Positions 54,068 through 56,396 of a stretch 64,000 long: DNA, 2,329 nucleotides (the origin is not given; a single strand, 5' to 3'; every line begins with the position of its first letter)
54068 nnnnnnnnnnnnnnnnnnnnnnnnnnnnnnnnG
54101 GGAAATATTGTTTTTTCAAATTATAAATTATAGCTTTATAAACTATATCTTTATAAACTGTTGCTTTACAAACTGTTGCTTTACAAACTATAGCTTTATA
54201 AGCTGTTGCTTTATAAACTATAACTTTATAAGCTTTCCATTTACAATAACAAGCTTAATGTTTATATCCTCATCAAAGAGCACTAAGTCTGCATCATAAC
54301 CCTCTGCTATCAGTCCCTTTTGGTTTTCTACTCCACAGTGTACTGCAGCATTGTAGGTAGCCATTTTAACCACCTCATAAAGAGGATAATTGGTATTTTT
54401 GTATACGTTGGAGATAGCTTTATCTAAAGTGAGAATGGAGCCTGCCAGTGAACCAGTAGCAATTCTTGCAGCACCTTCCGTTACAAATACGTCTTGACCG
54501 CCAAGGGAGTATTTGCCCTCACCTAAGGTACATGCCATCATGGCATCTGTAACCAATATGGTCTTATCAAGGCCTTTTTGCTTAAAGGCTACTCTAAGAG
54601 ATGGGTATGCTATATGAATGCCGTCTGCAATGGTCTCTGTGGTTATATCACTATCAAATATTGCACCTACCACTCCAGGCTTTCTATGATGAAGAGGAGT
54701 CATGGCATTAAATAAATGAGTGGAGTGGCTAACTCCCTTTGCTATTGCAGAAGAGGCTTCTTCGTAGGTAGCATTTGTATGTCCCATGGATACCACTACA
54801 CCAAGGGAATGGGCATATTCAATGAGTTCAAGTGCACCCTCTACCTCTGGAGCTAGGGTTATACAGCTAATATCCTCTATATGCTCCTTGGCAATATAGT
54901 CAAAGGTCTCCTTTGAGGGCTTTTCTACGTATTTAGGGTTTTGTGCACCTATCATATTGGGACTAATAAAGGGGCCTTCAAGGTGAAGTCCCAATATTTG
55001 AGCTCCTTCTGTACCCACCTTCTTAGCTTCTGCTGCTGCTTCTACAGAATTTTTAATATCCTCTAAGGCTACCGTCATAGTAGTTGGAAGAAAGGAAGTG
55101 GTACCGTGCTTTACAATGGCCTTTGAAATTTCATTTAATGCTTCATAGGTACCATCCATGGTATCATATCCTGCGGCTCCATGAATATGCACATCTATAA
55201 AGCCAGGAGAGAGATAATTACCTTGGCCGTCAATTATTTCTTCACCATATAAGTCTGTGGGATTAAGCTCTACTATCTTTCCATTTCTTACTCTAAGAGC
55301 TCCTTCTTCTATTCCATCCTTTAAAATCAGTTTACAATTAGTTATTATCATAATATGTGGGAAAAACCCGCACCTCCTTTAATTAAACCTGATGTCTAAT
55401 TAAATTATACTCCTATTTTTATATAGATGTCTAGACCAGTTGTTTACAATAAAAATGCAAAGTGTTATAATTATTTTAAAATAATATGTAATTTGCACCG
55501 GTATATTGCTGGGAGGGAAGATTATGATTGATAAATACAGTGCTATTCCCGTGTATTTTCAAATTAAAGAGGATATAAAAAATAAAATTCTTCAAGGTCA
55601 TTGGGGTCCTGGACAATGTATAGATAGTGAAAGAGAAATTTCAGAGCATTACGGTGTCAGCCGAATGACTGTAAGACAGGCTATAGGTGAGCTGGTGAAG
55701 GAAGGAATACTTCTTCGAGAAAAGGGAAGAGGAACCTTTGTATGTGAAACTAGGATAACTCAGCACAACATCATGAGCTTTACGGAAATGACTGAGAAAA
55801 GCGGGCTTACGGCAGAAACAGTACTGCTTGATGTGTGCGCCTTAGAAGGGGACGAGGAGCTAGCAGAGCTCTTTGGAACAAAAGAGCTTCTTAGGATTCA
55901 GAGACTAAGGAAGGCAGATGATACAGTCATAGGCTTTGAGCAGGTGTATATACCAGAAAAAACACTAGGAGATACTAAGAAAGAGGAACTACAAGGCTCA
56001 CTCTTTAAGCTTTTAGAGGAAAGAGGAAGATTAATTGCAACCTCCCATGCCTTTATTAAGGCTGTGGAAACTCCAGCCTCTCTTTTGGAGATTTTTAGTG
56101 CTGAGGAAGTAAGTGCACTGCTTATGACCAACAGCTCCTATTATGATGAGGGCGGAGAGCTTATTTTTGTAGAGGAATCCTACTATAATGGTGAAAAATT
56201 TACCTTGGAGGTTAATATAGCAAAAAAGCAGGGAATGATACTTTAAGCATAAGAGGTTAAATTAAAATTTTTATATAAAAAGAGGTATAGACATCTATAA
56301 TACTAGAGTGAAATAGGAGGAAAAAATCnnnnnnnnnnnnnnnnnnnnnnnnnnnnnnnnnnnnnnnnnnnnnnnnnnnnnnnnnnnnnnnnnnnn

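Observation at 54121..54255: Nine tandem 15-bp AT-rich repeats overlapping the 3' end of nagA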

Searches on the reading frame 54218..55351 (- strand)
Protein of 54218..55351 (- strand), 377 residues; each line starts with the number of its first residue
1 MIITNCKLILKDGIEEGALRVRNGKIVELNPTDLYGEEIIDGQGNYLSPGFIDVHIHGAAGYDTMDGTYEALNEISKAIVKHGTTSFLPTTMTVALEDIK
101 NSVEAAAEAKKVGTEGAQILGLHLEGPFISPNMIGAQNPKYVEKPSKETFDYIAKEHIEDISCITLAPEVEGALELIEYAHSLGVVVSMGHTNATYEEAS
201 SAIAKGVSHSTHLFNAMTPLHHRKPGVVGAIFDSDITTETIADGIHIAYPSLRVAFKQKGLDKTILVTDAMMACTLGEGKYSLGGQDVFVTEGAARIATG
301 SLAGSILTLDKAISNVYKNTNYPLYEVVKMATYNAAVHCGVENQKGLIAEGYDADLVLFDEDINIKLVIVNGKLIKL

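Call 7: find_encoding_contigs(protein=window:54218-55351:-, flank=6000, max_places=10)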
Protein window:54218-55351:- (377 aa): 2 contigs read that carry it; 1 place shown.
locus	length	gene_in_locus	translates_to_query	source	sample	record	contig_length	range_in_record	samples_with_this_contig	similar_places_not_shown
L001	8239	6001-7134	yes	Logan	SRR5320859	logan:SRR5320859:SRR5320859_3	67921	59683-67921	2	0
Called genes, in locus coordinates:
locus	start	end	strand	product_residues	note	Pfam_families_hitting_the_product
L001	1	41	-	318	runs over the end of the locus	PF20030:bpMoxR (weak), PF00493:MCM (weak), PF07726:AAA_3, PF07728:AAA_5, PF00004:AAA (weak), PF17863:AAA_lid_2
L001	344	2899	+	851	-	PF00753:Lactamase_B, PF19583:ODP, PF00258:Flavodoxin_1, PF21349:RUBY_RBDX, PF07992:Pyr_redox_2, PF13738:Pyr_redox_3, PF00070:Pyr_redox, PF18267:Rubredoxin_C, +3 more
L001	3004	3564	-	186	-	-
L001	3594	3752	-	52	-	-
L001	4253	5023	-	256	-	PF01182:Glucosamine_iso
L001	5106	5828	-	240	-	PF00392:GntR, PF08220:HTH_DeoR (faint), PF07702:UTRA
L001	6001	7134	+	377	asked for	PF01979:Amidohydro_1, PF07969:Amidohydro_3 (weak)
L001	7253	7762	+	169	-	-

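Call 10: search_protein_families(library=pfam, proteins=[window:54218-55351:-], max_evalue=0.01)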
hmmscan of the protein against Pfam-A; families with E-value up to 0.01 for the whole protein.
window:54218-55351:- (377 aa): 2 families
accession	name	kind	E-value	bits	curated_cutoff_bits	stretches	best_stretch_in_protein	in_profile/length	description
PF01979.26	Amidohydro_1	-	2.1e-34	119.7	25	1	46-374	1-344/345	Amidohydrolase family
PF07969.17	Amidohydro_3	-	1.4e-14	54.9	29.7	2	320-363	405-448/472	Amidohydrolase family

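Call 13: find_homologous_proteins(query=window:54218-55351:-, max_evalue=1e-60)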
Query window:54218-55351:- (377 aa): 5112 proteins with E <= 1e-60 among 8000 candidates; the best 120 are listed.
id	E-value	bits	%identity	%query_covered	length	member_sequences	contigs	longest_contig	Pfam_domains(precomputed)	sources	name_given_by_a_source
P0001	3.1e-244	827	100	100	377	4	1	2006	PF07969.18,PF01979.27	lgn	-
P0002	3.3e-178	610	72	100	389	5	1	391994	PF07969.18,PF01979.27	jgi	jgi:N-acetylglucosamine-6-phosphate deacetylase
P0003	3.5e-177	607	72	96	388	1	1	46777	PF07969.18,PF01979.27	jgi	jgi:N-acetylglucosamine-6-phosphate deacetylase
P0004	1.1e-176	605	71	100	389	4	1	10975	PF07969.18,PF01979.27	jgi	jgi:N-acetylglucosamine-6-phosphate deacetylase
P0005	2.1e-174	598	70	100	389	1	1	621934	PF07969.18,PF01979.27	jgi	jgi:N-acetylglucosamine-6-phosphate deacetylase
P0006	4.7e-173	593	70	100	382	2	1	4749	PF07969.18,PF01979.27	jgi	jgi:N-acetylglucosamine-6-phosphate deacetylase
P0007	6.4e-173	593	70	100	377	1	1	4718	PF07969.18,PF01979.27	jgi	jgi:N-acetylglucosamine-6-phosphate deacetylase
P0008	2.2e-172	591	70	100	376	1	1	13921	PF07969.18,PF01979.27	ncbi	-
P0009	4.8e-172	590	70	100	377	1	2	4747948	PF07969.18,PF01979.27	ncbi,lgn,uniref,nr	ncbi:N-acetylglucosamine-6-phosphate deacetylase [Clostridium swellfunianum]|uniref:N-acetylglucosam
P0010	6.8e-172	589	68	100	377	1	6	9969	PF07969.18,PF01979.27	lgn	-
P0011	1.3e-171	588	70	99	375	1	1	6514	PF07969.18,PF01979.27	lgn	-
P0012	4.6e-170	583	69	100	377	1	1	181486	PF07969.18,PF01979.27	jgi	jgi:N-acetylglucosamine-6-phosphate deacetylase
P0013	6.5e-170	583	69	100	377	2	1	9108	PF07969.18,PF01979.27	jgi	jgi:N-acetylglucosamine-6-phosphate deacetylase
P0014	7.8e-170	583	69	100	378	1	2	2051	PF07969.18,PF01979.27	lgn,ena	-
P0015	1.1e-169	582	69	100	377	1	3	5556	PF07969.18,PF01979.27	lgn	-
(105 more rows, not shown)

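Call 15: find_encoding_contigs(protein=P0002, flank=5000, max_places=3)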
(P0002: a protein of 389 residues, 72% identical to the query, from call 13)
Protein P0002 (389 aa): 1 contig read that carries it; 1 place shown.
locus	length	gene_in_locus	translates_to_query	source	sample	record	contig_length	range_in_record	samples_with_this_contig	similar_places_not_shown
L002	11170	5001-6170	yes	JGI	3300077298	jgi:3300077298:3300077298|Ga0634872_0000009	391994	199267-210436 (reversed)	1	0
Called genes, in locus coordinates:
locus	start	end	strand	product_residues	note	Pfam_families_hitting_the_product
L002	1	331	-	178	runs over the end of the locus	PF02482:Ribosomal_S30AE, PF16321:Ribosom_S30AE_C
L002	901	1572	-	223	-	PF00156:Pribosyltran (weak)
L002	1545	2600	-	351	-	-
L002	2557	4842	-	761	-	PF23139:OB_YrrC, PF14520:HHH_5, PF14490:HHH_RecD2, PF05970:PIF1 (weak), PF13245:AAA_19, PF13604:AAA_30, PF18335:SH3_13, PF13538:UvrD_C_2, +5 more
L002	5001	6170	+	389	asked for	PF01979:Amidohydro_1, PF07969:Amidohydro_3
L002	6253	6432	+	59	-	-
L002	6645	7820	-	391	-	PF00438:S-AdoMet_synt_N, PF02772:S-AdoMet_synt_M, PF02773:S-AdoMet_synt_C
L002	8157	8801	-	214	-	-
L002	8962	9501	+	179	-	PF06866:DUF1256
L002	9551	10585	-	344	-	PF06723:MreB_Mbl, PF00022:Actin, PF11104:PilM_2 (faint), PF00012:HSP70, PF14450:FtsA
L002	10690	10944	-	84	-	PF12116:SpoIIID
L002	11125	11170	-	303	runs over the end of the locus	PF01551:Peptidase_M23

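Call 16: find_encoding_contigs(protein=P0005, flank=5000, max_places=3)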
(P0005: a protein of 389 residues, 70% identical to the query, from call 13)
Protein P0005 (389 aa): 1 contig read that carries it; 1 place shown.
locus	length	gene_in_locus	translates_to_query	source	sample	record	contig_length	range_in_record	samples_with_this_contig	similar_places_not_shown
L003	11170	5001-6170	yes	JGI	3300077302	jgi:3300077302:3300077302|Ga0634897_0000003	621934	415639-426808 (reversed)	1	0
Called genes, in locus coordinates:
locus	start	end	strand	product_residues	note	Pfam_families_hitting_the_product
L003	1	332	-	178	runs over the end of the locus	PF02482:Ribosomal_S30AE, PF16321:Ribosom_S30AE_C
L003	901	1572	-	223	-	PF00156:Pribosyltran (weak)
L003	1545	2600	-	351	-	-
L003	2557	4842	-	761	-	PF23139:OB_YrrC, PF14520:HHH_5, PF14490:HHH_RecD2, PF05970:PIF1 (weak), PF13245:AAA_19, PF13604:AAA_30, PF18335:SH3_13, PF13538:UvrD_C_2, +5 more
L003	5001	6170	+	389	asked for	PF01979:Amidohydro_1, PF07969:Amidohydro_3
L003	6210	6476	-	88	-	-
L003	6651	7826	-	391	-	PF00438:S-AdoMet_synt_N, PF02772:S-AdoMet_synt_M, PF02773:S-AdoMet_synt_C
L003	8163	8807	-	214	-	-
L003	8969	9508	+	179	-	PF06866:DUF1256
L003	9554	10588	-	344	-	PF06723:MreB_Mbl, PF00022:Actin, PF11104:PilM_2 (faint), PF00012:HSP70, PF14450:FtsA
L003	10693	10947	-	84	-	PF12116:SpoIIID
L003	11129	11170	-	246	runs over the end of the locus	PF01551:Peptidase_M23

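Call 18: find_encoding_contigs(protein=P0122, flank=6000, max_places=6)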
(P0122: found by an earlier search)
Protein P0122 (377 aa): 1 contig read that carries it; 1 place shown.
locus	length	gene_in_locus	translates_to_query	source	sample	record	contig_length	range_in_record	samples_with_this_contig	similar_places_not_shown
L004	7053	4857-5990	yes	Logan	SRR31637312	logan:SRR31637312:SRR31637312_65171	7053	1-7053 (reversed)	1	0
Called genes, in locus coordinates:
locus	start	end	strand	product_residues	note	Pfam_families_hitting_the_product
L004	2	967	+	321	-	?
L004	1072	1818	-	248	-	-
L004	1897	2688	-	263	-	PF24738:DUF7689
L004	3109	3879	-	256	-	PF01182:Glucosamine_iso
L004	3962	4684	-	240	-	PF00392:GntR, PF08220:HTH_DeoR (faint), PF07702:UTRA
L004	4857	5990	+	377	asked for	PF01979:Amidohydro_1, PF07969:Amidohydro_3 (weak)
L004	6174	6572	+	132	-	-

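Call 19: find_encoding_contigs(protein=P0123, flank=6000, max_places=6)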
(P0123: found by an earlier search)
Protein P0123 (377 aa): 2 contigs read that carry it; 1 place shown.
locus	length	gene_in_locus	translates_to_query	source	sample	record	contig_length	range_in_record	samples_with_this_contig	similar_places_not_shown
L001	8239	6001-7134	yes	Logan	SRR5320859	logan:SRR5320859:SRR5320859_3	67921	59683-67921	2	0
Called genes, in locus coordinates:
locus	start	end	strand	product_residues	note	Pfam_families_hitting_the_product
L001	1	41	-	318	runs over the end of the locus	PF20030:bpMoxR (weak), PF00493:MCM (weak), PF07726:AAA_3, PF07728:AAA_5, PF00004:AAA (weak), PF17863:AAA_lid_2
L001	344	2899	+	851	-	PF00753:Lactamase_B, PF19583:ODP, PF00258:Flavodoxin_1, PF21349:RUBY_RBDX, PF07992:Pyr_redox_2, PF13738:Pyr_redox_3, PF00070:Pyr_redox, PF18267:Rubredoxin_C, +3 more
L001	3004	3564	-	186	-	-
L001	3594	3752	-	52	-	-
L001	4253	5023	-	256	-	PF01182:Glucosamine_iso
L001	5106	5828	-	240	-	PF00392:GntR, PF08220:HTH_DeoR (faint), PF07702:UTRA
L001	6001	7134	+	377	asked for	PF01979:Amidohydro_1, PF07969:Amidohydro_3 (weak)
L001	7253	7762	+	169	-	-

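Call 32: find_encoding_contigs(protein=P0121, flank=3000, max_places=5)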
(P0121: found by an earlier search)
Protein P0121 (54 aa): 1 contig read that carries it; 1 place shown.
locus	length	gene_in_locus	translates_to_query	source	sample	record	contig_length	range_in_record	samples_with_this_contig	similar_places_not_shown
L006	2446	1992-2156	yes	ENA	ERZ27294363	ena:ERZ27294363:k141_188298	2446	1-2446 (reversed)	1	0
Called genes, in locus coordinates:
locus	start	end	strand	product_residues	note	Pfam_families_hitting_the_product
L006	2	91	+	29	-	?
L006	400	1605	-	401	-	PF01548:DEDD_Tnp_IS110, PF02371:Transposase_20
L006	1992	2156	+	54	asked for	-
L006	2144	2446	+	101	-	?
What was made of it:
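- Tried and rejected: L006 (a NagA fragment beside an IS110 transposase) does not reach the array (call 32).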

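Call 41: search_protein_families(library=ncbifam, proteins=[window:54218-55351:-], max_evalue=0.01)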
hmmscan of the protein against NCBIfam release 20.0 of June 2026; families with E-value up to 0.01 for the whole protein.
window:54218-55351:- (377 aa): 61 families (the best 25 are shown)
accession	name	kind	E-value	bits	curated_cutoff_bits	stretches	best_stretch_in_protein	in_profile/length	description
TIGR00221.1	nagA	equivalog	1.6e-109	366.3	225.65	1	11-373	16-380/380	N-acetylglucosamine-6-phosphate deacetylase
NF008371.0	PRK11170.1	equivalog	5.2e-82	275.8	483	1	4-374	5-378/382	N-acetylglucosamine-6-phosphate deacetylase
NF004839.0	PRK06189.1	equivalog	1.6e-18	66.6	631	2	1-89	5-91/451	allantoinase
TIGR03178.1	allantoinase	equivalog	6.4e-18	64.8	357.85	2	1-108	2-112/441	allantoinase AllB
TIGR02318.1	phosphono_phnM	equivalog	2.8e-17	62.7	390.55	2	2-55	1-54/376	phosphonate metabolism protein PhnM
NF006689.0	PRK09237.1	equivalog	8.1e-14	51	371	2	3-87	7-89/383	amidohydrolase/deacetylase family metallohydrolase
TIGR01178.1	ade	equivalog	1.2e-13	50.4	472.5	2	9-86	12-80/552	adenine deaminase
NF006268.0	PRK08417.1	equivalog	3.9e-13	49.2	499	2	1-86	1-82/406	metal-dependent hydrolase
NF011990.0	PRK15446.2-6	subfamily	7.8e-13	47.9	233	2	311-375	315-382/390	alpha-D-ribose 1-methylphosphonate 5-triphosphate diphosphatase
NF005751.0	PRK07575.1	equivalog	1.2e-12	47.1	529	2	2-107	6-115/440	dihydroorotase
NF011984.0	PRK15446.1-5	equivalog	3.6e-12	45.8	260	1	1-55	4-58/379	alpha-D-ribose 1-methylphosphonate 5-triphosphate diphosphatase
NF011981.0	PRK15446.1-2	equivalog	7.9e-12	44.5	375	1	1-57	1-57/378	alpha-D-ribose 1-methylphosphonate 5-triphosphate diphosphatase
TIGR01975.1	isoAsp_dipep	equivalog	8.5e-12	44.9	331.25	1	304-375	306-376/389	beta-aspartyl-peptidase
NF006688.0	PRK09236.1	equivalog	1e-11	44.3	535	1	2-108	5-114/444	dihydroorotase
TIGR02033.1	D-hydantoinase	equivalog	5.1e-11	42.2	393.25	1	2-106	2-107/454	dihydropyrimidinase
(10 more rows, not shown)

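Call 65: find_encoding_contigs(protein=P0001, flank=3000, max_places=6)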
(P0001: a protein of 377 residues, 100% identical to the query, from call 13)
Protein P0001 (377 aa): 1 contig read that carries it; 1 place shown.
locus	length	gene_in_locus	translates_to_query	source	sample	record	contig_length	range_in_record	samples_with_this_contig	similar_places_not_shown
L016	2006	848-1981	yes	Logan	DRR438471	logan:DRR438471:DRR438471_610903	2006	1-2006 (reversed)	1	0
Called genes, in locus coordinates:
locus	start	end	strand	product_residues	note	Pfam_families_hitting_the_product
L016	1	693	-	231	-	?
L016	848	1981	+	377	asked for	PF01979:Amidohydro_1, PF07969:Amidohydro_3 (weak)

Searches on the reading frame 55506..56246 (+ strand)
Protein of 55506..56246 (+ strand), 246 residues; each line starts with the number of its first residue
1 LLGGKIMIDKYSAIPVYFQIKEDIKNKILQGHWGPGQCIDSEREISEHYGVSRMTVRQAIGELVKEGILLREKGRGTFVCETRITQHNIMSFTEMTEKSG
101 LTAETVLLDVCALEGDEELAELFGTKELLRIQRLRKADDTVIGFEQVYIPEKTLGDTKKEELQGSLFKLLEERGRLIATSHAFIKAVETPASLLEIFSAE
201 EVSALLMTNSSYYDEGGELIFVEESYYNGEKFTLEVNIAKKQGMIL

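Call 10: search_protein_families(library=pfam, proteins=[window:55506-56246:+], max_evalue=0.01)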
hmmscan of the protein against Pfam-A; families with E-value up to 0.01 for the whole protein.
window:55506-56246:+ (246 aa): 8 families
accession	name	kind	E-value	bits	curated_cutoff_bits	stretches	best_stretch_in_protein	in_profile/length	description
PF00392.27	GntR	-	1.7e-20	72.9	27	1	18-79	3-64/64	Bacterial regulatory proteins, gntR family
PF07702.18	UTRA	-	1.8e-19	70.4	23.8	1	99-232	2-140/141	UTRA domain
PF08220.18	HTH_DeoR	-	1.9e-06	27.9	21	1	44-76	19-51/57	DeoR-like helix-turn-helix domain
PF13412.12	HTH_24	-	0.00013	22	21.9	1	43-68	21-46/48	Winged helix-turn-helix DNA-binding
PF08279.18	HTH_11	-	0.00058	20.1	25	1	43-75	19-52/55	HTH domain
PF13545.12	HTH_Crp_2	-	0.0032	17.8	27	0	42-75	25-57/70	Crp-like helix-turn-helix domain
PF04545.22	Sigma70_r4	-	0.0043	17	24.1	0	44-59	25-40/50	Sigma-70, region 4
PF13730.12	HTH_36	-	0.0073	16.5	25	0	32-69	17-55/55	Helix-turn-helix domain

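Call 41: search_protein_families(library=ncbifam, proteins=[window:55506-56246:+], max_evalue=0.01)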
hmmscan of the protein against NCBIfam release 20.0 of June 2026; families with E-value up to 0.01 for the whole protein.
window:55506-56246:+ (246 aa): 28 families (the best 25 are shown)
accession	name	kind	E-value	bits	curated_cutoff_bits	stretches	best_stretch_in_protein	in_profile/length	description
NF041547.1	GntR_LSA1692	equivalog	6.6e-42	143.7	275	1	16-235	2-227/233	GntR family transcriptional regulator, LSA1692 subfamily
TIGR02018.2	his_ut_repres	equivalog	4.5e-27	94.9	220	1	18-235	2-223/226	histidine utilization transcriptional repressor HutC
TIGR02325.1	C_P_lyase_phnF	equivalog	5.9e-27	94.7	156.8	1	11-232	4-232/238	phosphonate metabolism transcriptional regulator PhnF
TIGR03337.1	phnR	equivalog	4.3e-26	92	296.75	1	16-237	2-229/231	phosphonate utilization transcriptional regulator PhnR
NF008491.0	PRK11402.1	subfamily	5.3e-25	88.3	269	1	7-237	3-239/243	GntR family transcriptional regulator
TIGR02404.1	trehalos_R_Bsub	equivalog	1.2e-23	84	211.95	1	17-232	2-225/233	trehalose operon repressor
NF052441.1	TransRegRv0792c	equivalog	5.7e-22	78.2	400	1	13-240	14-248/260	Rv0792c family HTH-type transcriptional regulator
NF007292.0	PRK09764.1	equivalog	3.1e-18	65.8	281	1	13-229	3-225/240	GntR family transcriptional regulator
NF011575.0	PRK14999.1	equivalog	8e-17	61.3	424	1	12-83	9-80/241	histidine utilization repressor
NF047563.1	modulin_PmtR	equivalog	1.3e-15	57.5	200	1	5-82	2-79/125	PSM export ABC transporter transcriptional regulator PmtR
NF052282.1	PLP_TF_PdxR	equivalog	1.5e-15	57.2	320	1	15-89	1-75/448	MocR-like pyridoxine biosynthesis transcription factor PdxR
NF007001.0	PRK09464.1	equivalog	3.6e-11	43.2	330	1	20-82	15-77/254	pyruvate dehydrogenase complex transcriptional repressor PdhR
NF052281.1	rhizopine_MocR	equivalog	4.6e-10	38.7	650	1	6-95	9-98/479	rhizopine catabolism transcriptional regulator MocR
NF007741.0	PRK10421.1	equivalog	5.7e-10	39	311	1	19-82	11-74/262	transcriptional regulator LldR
NF007486.0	PRK10079.1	equivalog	7.4e-10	39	363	1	17-186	14-188/241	phosphonate metabolism transcriptional regulator PhnF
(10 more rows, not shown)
